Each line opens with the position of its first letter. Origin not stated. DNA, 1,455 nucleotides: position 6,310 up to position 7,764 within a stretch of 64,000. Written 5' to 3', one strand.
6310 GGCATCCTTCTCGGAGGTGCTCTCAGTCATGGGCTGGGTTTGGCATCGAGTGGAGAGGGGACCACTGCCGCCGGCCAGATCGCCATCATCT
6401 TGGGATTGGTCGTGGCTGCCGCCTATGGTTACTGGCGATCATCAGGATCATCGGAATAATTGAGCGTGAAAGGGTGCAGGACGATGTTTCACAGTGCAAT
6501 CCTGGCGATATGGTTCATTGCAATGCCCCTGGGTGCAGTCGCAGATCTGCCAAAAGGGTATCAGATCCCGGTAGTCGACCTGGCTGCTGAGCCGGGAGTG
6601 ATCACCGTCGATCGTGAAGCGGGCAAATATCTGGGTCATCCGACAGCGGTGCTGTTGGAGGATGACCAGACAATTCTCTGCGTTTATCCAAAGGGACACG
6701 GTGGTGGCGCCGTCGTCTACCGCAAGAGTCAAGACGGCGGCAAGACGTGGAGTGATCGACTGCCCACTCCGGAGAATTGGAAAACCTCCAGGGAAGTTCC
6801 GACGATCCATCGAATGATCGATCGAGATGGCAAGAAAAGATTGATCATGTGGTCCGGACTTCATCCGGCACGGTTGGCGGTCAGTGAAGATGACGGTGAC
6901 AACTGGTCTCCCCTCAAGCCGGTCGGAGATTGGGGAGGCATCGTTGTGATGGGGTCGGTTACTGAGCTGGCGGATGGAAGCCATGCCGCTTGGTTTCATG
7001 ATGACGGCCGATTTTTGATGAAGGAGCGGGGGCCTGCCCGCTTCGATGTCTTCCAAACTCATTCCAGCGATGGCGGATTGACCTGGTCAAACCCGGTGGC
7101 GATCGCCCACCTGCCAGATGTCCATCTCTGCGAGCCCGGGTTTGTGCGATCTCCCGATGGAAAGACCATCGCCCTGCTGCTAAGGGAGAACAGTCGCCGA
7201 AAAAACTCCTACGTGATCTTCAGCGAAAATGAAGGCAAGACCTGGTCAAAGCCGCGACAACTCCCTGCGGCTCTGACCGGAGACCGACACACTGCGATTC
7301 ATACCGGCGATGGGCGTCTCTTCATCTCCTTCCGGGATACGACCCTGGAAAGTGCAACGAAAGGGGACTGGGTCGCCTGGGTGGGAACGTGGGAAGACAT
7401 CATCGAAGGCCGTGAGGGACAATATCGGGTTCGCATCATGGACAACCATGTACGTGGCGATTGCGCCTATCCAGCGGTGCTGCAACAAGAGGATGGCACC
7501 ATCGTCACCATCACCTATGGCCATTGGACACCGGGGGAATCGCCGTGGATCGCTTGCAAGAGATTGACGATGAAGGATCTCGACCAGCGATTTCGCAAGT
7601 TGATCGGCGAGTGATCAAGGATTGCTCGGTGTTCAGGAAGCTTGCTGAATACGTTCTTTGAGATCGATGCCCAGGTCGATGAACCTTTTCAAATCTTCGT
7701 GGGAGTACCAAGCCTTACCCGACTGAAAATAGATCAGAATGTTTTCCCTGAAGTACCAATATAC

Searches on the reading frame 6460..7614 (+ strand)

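Call 51: search_protein_families(library=pfam, proteins=[window:6460-7614:+], max_evalue=0.01)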
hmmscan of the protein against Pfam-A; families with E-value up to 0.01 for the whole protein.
window:6460-7614:+ (384 aa): 3 families
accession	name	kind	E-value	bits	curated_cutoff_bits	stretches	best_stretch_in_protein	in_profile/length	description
PF13088.12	BNR_2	-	1.2e-16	61.3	31.4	1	51-348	41-275/277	BNR repeat-like domain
PF02012.26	BNR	-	6.1e-07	28.9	27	0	90-98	3-11/12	BNR/Asp-box repeat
PF15902.12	Sortilin-Vps10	-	0.00016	21.1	33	0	202-294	6-89/446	Sortilin, neurotensin receptor 3,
